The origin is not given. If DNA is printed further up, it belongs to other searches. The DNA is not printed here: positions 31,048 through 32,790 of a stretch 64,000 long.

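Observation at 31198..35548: Two tandem radical SAM/SPASM enzymes translationally coupled to an NMO-family flavoenzyme, facing a PNPOx-like gene across a palindromic operator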

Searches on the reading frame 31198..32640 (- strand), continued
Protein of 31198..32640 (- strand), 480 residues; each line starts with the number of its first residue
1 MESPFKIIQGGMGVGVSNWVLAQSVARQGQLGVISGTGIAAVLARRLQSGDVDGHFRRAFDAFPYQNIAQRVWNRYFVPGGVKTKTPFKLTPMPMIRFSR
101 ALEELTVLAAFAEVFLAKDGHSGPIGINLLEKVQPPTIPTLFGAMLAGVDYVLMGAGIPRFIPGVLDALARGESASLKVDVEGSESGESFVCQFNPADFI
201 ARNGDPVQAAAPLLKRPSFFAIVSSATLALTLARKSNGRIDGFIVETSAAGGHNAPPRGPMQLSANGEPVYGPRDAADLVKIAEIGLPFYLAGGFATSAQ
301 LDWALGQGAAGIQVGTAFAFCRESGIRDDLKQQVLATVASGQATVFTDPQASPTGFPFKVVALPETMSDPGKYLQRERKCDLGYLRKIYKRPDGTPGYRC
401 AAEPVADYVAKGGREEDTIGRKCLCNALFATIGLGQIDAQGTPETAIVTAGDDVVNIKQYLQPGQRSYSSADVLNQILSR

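Call 35: search_solved_structures(query=window:31198-32640:-, max_evalue=0.001)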
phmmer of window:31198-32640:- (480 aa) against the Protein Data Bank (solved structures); distinct sequences matched with E-value up to 0.001: 10.
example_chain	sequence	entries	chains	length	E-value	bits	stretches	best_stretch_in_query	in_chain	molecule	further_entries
9lt5_A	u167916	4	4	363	6.1e-08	35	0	5-40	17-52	2-nitropropane dioxygenase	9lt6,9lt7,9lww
9jsy_A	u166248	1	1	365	6.7e-08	34.8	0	5-40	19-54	2-nitropropane dioxygenase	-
9k7h_A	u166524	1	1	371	7.1e-08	34.8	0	5-40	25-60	2-nitropropane dioxygenase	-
7e1q_A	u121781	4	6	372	7.2e-08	34.7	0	5-40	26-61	2-nitropropane dioxygenase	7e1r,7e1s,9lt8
4iql_A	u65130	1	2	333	1.9e-06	30.1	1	220-339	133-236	Enoyl-(Acyl-carrier-protein) reductase II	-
9pl0_A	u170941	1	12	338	5.5e-06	28.5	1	284-361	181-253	Enoyl-[acyl-carrier-protein] reductase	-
4qis_A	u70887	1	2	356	6.9e-05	24.9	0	240-359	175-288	Nitronate monooxygenase family protein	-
4q4k_A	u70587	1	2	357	7e-05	24.9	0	240-359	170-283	Nitronate Monooxygenase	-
4qit_A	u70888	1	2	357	9.3e-05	24.5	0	282-359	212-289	Nitronate monooxygenase family protein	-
4qiu_A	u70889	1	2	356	9.9e-05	24.4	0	282-359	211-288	Nitronate monooxygenase family protein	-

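Call 75: predict_structure(alignment_id=A3)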
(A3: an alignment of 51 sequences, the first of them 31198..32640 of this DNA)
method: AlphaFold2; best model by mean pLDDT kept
length: 480 residues; sequences in the alignment: 51
mean_pLDDT: 89.7   pTM: 0.92
mean pLDDT of the five models: 89.7, 89.2, 88.9, 88.1, 86.9
residues with pLDDT >= 90: 320; 70-90: 131; 50-70: 28; < 50: 1
segments of 3 or more residues with pLDDT < 50: none
pLDDT, mean of each block of 10 residues (from residue 1): 84 87 98 94 96 96 98 98 93 90 98 98 94 87 98 81 96 93 87 95 83 95 88 91 82 62 79 76 94 87 94 94 96 94 87 70 90 85 84 92 91 90 88 92 90 89 94 90
secondary structure, 60 per line:
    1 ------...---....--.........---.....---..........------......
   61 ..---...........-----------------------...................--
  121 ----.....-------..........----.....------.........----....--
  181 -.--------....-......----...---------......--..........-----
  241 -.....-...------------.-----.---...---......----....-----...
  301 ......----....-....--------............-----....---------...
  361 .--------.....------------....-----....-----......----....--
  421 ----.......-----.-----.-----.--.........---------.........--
elements in order: E7-9 H13-16 H19-27 E31-35 H39-48 H55-62 H66-76 H100-118 E125-129 H137-146 E151-155 H162-170 E175-178 E191-194 H196-201 E218-223 H226-235 E242-246 H279-284 E289-292 H298-306 E311-314 H316-319 H328-339 E345-348 E358-361 H370-374 E387-390 E396-399 H405-410 H415-418 H425-431 H452-460 H470-478

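Call 77: fold_search(model_id=the predicted structure, library=pdb)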
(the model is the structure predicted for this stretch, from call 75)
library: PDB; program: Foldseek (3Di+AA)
matches with E <= 10: 1423; with E <= 0.001: 345
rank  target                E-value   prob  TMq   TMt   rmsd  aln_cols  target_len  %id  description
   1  9lt5                  3.7e-15  1.00  0.55  0.70   6.1       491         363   18  Crystal structure of dehydrogenase/isomerase FabX from Helicobacter pylori in complex with inhibitor 1 (released 2025-12-24)
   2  9lt8                  3.7e-15  1.00  0.54  0.68   6.4       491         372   18  Crystal structure of dehydrogenase/isomerase FabX from Helicobacter pylori in complex with inhibitor 35 (released 2025-12-24)
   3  9jsy                  2.2e-14  1.00  0.50  0.67   7.4       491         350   17  Crystal structure of dehydrogenase/isomerase FabX from Helicobacter pylori in complex with inhibitor 1991 (released 2025-08-20)
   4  7e1q                  4.3e-14  1.00  0.50  0.64   7.7       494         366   17  Crystal structure of dehydrogenase/isomerase FabX from Helicobacter pylori (released 2021-12-01)
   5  9k7h                  5.4e-14  1.00  0.51  0.68   6.9       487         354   17  Crystal structure of dehydrogenase/isomerase FabX from Helicobacter pylori in complex with inhibitor 1872 (released 2025-08-20)
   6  4iql_A                3.7e-12  1.00  0.46  0.68   6.3       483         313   16  Crystal Structure of Porphyromonas gingivalis Enoyl-ACP Reductase II (FabK) with cofactors NADPH and FMN (released 2014-01-29)
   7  9pl0_E                1.1e-11  1.00  0.44  0.65   7.9       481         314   17  The structure of the Fusobacterium nucleatum Enoyl-Acyl Carrier Protein Reductase (FabK) bound to an inhibitor (released 2026-01-28)
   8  9pl0_B                1.2e-11  1.00  0.46  0.67   7.4       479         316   17  The structure of the Fusobacterium nucleatum Enoyl-Acyl Carrier Protein Reductase (FabK) bound to an inhibitor (released 2026-01-28)
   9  9pl0_A                1.4e-11  1.00  0.45  0.67   7.8       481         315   17  The structure of the Fusobacterium nucleatum Enoyl-Acyl Carrier Protein Reductase (FabK) bound to an inhibitor (released 2026-01-28)
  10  7l00_C                4.5e-11  1.00  0.45  0.66   7.6       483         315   16  Crystal Structure of C. difficile Enoyl-Acyl Carrier Protein Reductase (FabK) in Complex with an Inhibitor (released 2021-12-22)
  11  2z6i_B                5.0e-11  1.00  0.44  0.63   7.8       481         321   15  Crystal Structure of S. pneumoniae Enoyl-Acyl Carrier Protein Reductase (FabK) (released 2008-04-01)
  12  2z6i_A                6.0e-11  1.00  0.44  0.63   7.8       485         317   15  Crystal Structure of S. pneumoniae Enoyl-Acyl Carrier Protein Reductase (FabK) (released 2008-04-01)
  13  7l00_A                8.3e-11  1.00  0.46  0.67   7.7       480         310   16  Crystal Structure of C. difficile Enoyl-Acyl Carrier Protein Reductase (FabK) in Complex with an Inhibitor (released 2021-12-22)
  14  7l00_B                1.1e-10  1.00  0.44  0.65   7.5       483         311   15  Crystal Structure of C. difficile Enoyl-Acyl Carrier Protein Reductase (FabK) in Complex with an Inhibitor (released 2021-12-22)
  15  2z6j_A                1.9e-10  1.00  0.44  0.66   7.3       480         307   15  Crystal Structure of S. pneumoniae Enoyl-Acyl Carrier Protein Reductase (FabK) in Complex with an Inhibitor (released 2008-04-01)
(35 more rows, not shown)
